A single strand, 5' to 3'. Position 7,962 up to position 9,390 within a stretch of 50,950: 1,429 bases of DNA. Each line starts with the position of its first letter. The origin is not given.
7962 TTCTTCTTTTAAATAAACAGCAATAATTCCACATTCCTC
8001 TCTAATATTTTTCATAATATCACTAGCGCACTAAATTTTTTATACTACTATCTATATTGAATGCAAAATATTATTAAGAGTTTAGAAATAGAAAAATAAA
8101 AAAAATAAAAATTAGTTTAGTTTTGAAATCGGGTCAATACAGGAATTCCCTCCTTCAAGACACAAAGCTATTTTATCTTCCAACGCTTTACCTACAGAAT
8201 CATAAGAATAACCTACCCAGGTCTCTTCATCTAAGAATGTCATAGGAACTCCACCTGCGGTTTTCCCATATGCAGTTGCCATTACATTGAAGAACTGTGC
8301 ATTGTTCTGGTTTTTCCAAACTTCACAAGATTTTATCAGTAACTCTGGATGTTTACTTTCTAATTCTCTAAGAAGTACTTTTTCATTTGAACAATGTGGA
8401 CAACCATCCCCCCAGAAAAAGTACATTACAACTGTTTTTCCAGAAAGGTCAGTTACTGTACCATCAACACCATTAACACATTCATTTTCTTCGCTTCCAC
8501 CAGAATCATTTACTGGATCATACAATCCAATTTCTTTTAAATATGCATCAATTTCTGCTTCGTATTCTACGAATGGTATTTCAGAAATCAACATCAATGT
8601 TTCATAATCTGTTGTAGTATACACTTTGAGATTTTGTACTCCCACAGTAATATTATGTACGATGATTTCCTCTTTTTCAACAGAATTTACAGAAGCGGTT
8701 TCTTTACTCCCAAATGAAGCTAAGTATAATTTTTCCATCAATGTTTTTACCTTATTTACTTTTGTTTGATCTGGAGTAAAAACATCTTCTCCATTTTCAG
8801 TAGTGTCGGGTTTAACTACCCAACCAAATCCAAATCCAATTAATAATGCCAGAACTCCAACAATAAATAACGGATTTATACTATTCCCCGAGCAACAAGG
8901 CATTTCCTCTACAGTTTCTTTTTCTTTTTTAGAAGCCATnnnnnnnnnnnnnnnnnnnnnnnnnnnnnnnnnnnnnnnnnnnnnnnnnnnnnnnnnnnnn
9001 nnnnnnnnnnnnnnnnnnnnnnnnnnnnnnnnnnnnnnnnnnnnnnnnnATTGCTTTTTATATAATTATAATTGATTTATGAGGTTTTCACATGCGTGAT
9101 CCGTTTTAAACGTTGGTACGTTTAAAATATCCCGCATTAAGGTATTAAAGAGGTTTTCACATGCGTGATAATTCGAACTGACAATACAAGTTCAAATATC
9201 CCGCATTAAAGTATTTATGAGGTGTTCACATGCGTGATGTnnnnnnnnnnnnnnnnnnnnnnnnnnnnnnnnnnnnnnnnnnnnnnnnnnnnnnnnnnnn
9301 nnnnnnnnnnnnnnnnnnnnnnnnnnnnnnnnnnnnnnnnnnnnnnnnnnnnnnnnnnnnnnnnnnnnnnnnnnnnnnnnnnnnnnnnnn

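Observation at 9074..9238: Thiolase start region present three times: conserved SD+ATG-CGT-GAT blocks around non-homologous hairpin inserts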

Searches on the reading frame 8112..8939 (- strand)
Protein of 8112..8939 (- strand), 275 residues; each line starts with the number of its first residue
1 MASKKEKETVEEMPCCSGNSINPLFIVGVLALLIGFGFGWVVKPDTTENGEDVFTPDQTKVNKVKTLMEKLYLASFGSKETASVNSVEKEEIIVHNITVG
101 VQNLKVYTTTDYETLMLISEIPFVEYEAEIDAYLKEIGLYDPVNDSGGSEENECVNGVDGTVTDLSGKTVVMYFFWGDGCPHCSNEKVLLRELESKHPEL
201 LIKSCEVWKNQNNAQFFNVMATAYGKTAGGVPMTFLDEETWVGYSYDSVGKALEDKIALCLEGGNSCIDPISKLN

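Call 11: search_protein_families(library=pfam, proteins=[window:8112-8939:-])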
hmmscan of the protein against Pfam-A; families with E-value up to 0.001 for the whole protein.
window:8112-8939:- (275 aa): 1 family
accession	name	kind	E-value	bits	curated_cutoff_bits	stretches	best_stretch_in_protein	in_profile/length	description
PF08534.16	Redoxin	-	0.00012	22.3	26.6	1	154-247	15-103/148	Redoxin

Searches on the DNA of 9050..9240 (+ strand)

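Call 82: search_dna_similar(query=window:9050-9240:+, collection=phages, mode=distant, max_evalue=0.01, max_rows=5)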
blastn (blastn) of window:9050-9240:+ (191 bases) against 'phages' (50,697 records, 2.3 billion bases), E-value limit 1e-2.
No match.

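Call 83: search_dna_similar(query=window:9050-9240:+, collection=plasmids, mode=distant, max_evalue=0.01, max_rows=5)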
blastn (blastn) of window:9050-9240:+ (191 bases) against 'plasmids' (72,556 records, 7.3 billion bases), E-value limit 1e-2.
No match.
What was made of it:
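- Tried and rejected: Blastn of 9050-9240 against phages and plasmids: no match (calls 82, 83).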
